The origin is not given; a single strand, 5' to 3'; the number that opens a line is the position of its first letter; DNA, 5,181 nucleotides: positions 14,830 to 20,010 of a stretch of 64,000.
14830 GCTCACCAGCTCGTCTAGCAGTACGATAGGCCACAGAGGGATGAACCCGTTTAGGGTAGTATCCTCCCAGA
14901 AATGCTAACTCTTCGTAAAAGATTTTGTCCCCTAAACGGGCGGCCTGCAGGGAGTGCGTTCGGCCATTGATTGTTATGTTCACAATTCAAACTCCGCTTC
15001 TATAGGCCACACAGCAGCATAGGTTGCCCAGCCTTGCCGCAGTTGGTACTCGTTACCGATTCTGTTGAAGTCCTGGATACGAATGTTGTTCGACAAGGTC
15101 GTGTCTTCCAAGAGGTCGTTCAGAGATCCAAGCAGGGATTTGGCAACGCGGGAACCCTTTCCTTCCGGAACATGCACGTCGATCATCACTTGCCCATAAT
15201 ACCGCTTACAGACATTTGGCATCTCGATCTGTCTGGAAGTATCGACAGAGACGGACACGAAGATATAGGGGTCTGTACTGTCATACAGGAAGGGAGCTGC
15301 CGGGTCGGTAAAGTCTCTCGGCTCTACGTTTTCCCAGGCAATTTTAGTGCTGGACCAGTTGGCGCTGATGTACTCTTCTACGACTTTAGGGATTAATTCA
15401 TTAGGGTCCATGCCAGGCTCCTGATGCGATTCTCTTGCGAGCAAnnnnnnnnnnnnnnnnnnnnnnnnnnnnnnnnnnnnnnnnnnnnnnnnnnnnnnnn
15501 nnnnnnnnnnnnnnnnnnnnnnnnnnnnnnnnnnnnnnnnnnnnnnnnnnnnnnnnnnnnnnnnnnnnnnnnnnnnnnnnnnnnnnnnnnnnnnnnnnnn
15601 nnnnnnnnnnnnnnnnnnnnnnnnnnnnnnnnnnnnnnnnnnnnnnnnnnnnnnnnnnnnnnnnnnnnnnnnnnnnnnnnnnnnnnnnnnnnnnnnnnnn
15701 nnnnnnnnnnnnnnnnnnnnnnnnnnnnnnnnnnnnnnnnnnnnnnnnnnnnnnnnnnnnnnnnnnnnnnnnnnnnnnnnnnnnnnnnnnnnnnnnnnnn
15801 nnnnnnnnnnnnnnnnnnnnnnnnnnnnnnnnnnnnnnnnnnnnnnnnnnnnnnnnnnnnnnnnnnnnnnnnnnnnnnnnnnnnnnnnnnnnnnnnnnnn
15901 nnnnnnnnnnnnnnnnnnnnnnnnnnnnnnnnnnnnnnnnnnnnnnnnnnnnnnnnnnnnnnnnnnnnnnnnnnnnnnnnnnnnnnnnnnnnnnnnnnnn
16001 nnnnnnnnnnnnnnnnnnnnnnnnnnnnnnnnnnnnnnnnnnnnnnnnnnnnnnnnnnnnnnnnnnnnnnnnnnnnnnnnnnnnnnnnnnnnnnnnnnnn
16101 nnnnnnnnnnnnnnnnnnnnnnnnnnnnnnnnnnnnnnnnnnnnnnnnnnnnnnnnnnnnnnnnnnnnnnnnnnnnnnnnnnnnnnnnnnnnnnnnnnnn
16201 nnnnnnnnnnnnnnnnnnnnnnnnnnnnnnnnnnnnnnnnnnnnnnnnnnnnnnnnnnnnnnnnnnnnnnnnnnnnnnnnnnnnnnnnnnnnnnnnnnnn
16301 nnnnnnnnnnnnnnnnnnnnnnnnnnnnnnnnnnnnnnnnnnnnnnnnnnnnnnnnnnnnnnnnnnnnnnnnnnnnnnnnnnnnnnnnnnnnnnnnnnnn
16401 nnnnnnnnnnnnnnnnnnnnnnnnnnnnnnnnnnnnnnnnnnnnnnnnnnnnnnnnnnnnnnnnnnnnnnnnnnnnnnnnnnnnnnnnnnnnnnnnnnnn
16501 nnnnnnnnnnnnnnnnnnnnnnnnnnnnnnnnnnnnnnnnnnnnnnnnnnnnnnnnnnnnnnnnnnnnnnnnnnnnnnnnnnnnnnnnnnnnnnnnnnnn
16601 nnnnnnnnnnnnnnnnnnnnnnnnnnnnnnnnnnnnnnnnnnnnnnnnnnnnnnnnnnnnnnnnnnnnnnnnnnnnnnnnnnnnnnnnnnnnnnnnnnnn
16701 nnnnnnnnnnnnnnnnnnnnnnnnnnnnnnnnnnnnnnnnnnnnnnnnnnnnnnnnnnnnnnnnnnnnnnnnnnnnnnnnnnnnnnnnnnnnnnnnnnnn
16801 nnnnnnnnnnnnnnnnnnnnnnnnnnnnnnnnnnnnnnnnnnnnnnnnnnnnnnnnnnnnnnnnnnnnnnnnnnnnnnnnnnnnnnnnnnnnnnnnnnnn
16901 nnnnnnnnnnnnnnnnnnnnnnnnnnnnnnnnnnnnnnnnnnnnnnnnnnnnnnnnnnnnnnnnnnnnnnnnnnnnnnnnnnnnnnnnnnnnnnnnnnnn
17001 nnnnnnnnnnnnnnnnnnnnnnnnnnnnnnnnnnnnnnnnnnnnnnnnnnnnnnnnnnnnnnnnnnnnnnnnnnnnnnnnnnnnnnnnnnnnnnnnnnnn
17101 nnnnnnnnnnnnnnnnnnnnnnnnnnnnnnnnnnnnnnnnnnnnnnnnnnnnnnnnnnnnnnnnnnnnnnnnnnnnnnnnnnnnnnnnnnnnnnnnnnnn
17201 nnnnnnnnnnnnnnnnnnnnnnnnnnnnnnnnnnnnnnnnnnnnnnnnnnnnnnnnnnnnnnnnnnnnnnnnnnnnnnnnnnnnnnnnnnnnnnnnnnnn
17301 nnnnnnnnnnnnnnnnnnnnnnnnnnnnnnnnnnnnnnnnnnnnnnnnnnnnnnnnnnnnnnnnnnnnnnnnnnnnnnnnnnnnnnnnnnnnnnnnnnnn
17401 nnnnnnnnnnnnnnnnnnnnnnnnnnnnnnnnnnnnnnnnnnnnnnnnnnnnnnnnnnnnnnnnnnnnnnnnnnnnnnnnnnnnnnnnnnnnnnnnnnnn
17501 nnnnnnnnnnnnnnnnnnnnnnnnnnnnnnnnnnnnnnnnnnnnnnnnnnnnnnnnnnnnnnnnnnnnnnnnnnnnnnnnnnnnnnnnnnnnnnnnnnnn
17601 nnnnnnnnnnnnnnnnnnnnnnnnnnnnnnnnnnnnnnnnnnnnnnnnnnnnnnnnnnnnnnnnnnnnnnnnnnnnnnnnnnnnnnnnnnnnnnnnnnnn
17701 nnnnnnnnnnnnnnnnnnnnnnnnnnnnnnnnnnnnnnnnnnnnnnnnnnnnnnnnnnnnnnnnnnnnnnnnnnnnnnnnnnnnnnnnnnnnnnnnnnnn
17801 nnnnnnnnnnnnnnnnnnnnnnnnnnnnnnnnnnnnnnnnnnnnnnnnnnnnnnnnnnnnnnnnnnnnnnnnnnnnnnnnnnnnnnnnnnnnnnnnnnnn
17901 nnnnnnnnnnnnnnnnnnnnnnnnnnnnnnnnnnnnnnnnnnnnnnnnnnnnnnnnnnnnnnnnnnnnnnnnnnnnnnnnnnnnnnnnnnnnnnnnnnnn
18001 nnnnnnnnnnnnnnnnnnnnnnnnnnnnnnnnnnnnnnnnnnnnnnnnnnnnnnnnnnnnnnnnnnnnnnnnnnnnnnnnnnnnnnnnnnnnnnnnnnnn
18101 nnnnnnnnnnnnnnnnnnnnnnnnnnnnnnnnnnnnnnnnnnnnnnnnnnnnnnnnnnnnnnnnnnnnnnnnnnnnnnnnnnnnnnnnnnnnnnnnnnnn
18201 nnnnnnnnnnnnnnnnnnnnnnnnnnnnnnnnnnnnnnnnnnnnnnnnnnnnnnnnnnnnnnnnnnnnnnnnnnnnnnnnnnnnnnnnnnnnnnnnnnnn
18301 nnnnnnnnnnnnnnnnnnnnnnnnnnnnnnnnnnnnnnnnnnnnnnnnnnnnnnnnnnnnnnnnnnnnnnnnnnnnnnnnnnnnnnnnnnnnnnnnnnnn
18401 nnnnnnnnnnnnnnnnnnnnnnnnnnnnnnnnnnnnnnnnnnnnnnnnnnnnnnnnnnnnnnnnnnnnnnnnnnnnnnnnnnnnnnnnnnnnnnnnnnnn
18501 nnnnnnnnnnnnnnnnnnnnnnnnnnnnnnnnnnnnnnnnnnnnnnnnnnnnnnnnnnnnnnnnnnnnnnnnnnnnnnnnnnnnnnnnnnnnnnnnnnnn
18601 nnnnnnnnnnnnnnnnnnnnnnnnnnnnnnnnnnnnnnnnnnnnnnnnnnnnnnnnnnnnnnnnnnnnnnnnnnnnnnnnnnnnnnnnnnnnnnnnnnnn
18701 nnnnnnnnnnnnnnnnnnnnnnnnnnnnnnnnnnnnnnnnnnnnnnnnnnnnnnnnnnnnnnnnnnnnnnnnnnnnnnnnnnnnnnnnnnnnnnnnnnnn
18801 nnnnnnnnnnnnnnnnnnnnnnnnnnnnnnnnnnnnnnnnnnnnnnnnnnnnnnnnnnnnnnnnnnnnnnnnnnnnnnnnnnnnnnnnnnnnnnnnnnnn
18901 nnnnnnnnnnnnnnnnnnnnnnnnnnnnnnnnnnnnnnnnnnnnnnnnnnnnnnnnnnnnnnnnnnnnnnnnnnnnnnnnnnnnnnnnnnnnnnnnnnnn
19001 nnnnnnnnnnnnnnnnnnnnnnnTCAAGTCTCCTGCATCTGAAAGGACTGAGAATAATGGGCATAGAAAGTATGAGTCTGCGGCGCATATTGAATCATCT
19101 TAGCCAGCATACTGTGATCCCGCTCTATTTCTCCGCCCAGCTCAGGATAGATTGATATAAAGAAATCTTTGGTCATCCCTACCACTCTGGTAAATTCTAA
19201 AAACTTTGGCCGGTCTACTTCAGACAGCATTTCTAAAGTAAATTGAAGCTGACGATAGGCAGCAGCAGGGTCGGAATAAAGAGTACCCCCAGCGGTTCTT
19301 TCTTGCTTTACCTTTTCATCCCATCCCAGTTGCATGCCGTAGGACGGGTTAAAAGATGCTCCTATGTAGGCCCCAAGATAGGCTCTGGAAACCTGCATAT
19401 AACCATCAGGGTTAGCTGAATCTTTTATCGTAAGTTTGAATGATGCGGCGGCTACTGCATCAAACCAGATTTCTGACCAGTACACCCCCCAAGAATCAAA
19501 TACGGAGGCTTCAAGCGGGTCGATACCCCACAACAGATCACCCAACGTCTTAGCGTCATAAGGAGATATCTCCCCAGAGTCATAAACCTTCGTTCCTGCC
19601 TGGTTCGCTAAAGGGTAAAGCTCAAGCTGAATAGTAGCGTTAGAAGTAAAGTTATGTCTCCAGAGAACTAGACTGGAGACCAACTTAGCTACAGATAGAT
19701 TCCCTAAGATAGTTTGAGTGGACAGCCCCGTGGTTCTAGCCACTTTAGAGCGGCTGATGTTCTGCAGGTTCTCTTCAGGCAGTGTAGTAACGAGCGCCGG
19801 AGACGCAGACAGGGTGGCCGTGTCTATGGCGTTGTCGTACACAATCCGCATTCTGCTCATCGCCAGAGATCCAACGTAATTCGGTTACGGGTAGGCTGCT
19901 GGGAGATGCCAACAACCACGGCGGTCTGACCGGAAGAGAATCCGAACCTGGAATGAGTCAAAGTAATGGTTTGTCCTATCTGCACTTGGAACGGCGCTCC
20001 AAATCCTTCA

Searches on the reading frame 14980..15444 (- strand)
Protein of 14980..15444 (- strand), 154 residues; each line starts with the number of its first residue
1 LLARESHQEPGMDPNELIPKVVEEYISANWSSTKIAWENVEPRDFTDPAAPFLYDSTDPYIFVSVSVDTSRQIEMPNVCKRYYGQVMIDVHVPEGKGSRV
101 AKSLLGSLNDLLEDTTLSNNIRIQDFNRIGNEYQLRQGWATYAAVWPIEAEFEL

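Call 8: search_protein_families(library=phrogs, proteins=[window:14980-15444:-], max_evalue=0.001)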
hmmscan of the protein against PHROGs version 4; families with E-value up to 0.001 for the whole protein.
window:14980-15444:- (154 aa): 1 family
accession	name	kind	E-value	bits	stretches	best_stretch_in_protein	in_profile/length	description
phrog_179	-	connector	1.6e-11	45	1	12-130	15-129/162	tail terminator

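Call 9: search_protein_families(library=pfam, proteins=[window:14980-15444:-], max_evalue=0.001)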
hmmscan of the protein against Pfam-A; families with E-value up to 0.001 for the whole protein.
window:14980-15444:- (154 aa): 1 family
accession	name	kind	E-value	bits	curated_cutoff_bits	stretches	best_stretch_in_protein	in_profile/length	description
PF13554.12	Phage_tail_terminator_5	-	1.4e-07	32.2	27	1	21-119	5-96/127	Phage tail terminator protein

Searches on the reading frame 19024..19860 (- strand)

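Call 8: search_protein_families(library=phrogs, proteins=[window:19024-19860:-], max_evalue=0.001)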
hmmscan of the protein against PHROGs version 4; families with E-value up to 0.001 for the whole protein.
window:19024-19860:- (278 aa): 1 family
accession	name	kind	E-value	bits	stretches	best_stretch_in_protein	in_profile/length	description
phrog_8610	-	unknown function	7e-51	173.9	1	1-277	1-267/270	-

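Call 9: search_protein_families(library=pfam, proteins=[window:19024-19860:-], max_evalue=0.001)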
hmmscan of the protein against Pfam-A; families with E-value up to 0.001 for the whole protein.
window:19024-19860:- (278 aa): 0 families
